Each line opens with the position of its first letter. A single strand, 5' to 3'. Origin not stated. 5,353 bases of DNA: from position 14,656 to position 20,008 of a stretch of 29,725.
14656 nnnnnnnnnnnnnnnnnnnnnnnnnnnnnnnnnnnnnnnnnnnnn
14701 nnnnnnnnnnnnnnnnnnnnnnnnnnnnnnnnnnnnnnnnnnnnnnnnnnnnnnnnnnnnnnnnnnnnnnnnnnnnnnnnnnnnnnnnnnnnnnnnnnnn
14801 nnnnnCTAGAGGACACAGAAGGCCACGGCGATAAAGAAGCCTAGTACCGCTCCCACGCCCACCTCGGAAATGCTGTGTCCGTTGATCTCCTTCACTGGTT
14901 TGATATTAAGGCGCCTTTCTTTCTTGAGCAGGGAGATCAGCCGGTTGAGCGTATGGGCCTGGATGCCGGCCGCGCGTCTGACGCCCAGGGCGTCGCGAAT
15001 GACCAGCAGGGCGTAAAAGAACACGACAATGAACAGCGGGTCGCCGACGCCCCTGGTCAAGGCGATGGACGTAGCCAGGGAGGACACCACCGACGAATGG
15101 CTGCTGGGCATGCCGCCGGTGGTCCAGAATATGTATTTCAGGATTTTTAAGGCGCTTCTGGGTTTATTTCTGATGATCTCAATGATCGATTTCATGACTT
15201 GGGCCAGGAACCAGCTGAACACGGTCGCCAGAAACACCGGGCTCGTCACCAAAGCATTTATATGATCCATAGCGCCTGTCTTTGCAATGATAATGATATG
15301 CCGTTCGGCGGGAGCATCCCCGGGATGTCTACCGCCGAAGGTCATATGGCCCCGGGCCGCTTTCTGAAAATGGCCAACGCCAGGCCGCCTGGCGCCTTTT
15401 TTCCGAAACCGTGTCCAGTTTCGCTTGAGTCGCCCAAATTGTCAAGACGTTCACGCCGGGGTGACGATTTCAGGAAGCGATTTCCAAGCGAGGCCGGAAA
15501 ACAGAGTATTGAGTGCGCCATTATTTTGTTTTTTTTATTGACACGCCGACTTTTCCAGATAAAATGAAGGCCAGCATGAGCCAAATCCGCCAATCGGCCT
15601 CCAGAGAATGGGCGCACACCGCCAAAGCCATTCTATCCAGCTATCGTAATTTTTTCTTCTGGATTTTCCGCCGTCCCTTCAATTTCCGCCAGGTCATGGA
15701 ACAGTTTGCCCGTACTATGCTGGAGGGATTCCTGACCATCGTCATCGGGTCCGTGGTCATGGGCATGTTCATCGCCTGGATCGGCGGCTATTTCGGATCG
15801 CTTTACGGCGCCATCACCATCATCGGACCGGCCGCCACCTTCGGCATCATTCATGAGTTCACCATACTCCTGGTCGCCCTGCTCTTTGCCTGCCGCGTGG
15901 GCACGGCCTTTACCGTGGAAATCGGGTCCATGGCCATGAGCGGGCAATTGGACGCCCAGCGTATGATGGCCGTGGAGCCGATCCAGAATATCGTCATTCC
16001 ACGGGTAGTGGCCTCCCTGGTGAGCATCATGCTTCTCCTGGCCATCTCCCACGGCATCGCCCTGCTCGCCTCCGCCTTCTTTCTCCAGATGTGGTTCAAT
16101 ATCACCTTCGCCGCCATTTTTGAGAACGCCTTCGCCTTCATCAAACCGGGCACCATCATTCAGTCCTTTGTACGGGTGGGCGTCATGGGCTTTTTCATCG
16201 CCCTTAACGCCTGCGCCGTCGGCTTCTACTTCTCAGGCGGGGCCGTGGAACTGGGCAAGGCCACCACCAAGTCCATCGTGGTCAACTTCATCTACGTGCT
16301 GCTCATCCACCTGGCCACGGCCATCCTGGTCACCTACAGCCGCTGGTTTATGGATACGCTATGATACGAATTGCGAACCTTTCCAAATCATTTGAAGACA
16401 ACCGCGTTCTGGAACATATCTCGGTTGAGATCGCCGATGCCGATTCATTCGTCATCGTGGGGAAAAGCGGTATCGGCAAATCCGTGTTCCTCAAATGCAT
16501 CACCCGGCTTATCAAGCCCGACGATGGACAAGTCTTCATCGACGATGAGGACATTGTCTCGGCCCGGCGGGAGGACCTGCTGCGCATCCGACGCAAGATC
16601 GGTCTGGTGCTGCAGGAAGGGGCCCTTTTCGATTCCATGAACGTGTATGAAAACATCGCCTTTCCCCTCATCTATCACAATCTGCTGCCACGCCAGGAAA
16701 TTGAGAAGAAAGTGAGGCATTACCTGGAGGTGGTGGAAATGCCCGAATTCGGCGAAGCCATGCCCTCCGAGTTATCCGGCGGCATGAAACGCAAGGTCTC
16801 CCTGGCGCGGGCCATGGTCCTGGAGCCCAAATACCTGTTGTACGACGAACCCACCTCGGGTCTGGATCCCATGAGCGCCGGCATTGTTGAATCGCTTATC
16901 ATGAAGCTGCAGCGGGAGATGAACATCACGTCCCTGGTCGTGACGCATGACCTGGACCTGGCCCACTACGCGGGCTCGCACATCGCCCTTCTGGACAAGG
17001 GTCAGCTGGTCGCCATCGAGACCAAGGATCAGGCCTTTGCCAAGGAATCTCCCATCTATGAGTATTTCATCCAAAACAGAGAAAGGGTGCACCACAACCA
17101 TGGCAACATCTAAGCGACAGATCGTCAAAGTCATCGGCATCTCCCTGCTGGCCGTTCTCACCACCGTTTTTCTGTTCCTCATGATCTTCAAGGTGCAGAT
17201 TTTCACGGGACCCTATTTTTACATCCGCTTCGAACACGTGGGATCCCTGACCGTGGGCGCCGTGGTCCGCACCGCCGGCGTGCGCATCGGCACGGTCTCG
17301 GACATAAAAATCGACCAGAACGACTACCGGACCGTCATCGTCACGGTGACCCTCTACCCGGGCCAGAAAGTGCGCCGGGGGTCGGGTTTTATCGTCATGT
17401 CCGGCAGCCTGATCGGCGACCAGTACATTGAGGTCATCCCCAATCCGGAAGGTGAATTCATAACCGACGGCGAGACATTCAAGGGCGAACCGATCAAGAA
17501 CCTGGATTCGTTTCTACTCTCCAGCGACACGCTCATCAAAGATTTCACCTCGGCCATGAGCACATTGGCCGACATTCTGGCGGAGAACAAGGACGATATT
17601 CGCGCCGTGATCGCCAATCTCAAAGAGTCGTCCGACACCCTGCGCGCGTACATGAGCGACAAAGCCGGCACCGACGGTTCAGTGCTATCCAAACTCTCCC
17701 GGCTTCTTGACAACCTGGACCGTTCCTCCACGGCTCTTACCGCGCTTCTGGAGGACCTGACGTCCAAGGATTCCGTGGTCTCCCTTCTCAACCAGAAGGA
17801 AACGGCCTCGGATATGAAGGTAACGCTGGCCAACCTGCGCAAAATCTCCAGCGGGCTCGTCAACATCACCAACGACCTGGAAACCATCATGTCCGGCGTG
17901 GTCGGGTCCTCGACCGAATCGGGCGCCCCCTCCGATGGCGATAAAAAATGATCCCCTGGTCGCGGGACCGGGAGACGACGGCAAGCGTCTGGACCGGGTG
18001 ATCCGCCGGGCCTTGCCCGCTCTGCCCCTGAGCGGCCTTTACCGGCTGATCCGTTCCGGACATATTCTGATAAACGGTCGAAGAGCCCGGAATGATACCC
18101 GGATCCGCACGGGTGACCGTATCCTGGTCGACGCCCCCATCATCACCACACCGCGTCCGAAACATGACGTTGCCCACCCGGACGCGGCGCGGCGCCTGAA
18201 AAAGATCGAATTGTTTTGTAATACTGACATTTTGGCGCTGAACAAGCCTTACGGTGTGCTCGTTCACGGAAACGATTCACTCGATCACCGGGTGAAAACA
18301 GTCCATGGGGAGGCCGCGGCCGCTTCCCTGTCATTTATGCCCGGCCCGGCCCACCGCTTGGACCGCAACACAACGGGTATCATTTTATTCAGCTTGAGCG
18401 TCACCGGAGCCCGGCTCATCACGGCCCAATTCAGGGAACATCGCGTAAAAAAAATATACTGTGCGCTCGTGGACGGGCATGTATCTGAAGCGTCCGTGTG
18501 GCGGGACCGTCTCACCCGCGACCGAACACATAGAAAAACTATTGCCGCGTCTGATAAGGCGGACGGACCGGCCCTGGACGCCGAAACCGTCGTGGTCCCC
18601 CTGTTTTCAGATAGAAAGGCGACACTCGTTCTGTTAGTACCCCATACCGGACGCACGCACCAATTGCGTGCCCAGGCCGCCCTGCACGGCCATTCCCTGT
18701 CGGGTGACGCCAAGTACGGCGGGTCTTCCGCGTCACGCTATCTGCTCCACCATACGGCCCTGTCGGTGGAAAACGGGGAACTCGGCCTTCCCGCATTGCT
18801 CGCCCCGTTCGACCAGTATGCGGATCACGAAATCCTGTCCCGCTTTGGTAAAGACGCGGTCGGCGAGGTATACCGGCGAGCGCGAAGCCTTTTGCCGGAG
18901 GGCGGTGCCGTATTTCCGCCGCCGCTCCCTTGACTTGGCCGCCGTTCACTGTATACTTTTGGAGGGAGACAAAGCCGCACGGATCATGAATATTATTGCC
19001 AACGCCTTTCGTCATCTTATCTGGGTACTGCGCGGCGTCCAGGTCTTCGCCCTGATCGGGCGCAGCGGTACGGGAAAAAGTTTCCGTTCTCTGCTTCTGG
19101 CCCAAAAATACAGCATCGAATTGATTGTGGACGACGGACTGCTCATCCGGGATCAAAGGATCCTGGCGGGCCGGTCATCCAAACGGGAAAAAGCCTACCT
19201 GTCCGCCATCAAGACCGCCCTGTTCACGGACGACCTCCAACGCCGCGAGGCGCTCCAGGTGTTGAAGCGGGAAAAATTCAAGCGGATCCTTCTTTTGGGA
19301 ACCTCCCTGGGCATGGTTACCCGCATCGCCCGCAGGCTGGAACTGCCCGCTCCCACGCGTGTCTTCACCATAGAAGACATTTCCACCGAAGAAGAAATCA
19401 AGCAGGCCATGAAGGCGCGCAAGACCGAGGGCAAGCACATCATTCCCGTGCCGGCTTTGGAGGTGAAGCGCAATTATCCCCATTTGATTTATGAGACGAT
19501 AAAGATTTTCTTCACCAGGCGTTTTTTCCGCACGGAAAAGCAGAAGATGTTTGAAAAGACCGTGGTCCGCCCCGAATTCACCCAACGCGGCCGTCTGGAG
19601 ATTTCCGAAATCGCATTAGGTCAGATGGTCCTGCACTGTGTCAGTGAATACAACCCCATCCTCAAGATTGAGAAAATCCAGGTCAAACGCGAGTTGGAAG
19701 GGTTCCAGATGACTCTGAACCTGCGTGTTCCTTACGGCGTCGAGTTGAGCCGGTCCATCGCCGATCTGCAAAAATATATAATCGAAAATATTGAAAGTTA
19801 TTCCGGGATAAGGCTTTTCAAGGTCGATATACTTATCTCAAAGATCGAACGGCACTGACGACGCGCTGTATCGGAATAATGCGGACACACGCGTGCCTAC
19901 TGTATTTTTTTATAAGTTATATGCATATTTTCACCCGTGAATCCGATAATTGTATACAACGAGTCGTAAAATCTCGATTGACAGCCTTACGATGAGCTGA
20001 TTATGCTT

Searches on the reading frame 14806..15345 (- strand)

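Call 19: search_protein_families(library=pfam, proteins=[window:14806-15345:-], max_evalue=0.001)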
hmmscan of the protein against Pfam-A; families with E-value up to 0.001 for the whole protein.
window:14806-15345:- (179 aa): 1 family
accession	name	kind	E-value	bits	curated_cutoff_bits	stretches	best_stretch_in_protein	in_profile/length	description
PF02681.20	DUF212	-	7.7e-39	133.2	26.5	1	35-172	3-126/126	Divergent PAP2 family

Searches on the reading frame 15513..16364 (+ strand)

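Call 19: search_protein_families(library=pfam, proteins=[window:15513-16364:+], max_evalue=0.001)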
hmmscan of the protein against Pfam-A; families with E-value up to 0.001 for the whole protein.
window:15513-16364:+ (283 aa): 1 family
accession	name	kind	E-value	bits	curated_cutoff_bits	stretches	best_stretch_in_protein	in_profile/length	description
PF02405.21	MlaE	-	4.1e-42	144.6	22.5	1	62-270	2-210/212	Permease MlaE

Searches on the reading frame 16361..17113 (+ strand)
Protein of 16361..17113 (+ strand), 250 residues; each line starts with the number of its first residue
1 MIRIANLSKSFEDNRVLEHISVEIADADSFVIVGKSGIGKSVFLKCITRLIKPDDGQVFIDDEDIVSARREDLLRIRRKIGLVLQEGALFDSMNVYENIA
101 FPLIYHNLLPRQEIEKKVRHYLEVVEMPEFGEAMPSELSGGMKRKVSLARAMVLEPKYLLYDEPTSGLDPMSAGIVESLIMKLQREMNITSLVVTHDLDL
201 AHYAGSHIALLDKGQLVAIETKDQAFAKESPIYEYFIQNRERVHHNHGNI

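Call 19: search_protein_families(library=pfam, proteins=[window:16361-17113:+], max_evalue=0.001)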
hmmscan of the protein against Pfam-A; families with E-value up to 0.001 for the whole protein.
window:16361-17113:+ (250 aa): 2 families
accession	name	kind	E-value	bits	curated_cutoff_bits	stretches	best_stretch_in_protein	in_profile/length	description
PF00005.33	ABC_tran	-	2.9e-29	102.9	25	1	17-166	1-137/137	ABC transporter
PF13304.12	AAA_21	-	1.5e-05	25.7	27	0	30-52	2-24/304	AAA domain, putative AbiEii toxin, Type IV TA system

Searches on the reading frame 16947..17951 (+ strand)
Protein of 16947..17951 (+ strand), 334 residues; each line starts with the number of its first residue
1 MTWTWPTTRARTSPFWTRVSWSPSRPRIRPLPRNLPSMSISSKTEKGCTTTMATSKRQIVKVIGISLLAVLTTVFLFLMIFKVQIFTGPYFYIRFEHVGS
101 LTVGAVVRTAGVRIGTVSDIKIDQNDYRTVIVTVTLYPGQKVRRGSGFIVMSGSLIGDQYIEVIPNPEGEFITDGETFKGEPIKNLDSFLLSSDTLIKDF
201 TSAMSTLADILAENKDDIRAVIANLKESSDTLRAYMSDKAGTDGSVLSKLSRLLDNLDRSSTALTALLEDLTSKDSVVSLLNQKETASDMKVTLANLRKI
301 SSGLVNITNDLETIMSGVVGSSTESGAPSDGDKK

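Call 19: search_protein_families(library=pfam, proteins=[window:16947-17951:+], max_evalue=0.001)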
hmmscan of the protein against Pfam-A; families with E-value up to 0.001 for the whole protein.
window:16947-17951:+ (334 aa): 2 families
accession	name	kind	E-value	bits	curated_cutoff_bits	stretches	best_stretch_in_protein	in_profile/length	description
PF02470.25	MlaD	-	8.9e-17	61.6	25.1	1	88-165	2-80/81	MlaD protein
PF11887.13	Mce4_CUP1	-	0.00015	21.9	32.6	0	194-236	123-165/222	Cholesterol uptake porter CUP1 of Mce4, putative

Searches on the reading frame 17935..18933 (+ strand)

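Call 19: search_protein_families(library=pfam, proteins=[window:17935-18933:+], max_evalue=0.001)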
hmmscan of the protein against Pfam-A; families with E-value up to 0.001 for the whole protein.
window:17935-18933:+ (332 aa): 2 families
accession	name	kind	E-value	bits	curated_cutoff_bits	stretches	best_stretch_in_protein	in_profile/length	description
PF00849.27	PseudoU_synth_2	-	2.3e-27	96.5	26.8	1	99-249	2-151/152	RNA pseudouridylate synthase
PF01479.30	S4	-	2.6e-09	37.1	22.8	1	18-63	2-48/48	S4 domain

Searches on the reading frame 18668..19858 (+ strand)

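Call 19: search_protein_families(library=pfam, proteins=[window:18668-19858:+], max_evalue=0.001)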
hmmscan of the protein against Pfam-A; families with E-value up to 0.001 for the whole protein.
window:18668-19858:+ (396 aa): 1 family
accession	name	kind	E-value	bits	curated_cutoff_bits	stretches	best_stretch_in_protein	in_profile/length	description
PF03780.18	Asp23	-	0.00041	21.2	28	0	336-393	49-107/108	Asp23 family, cell envelope-related function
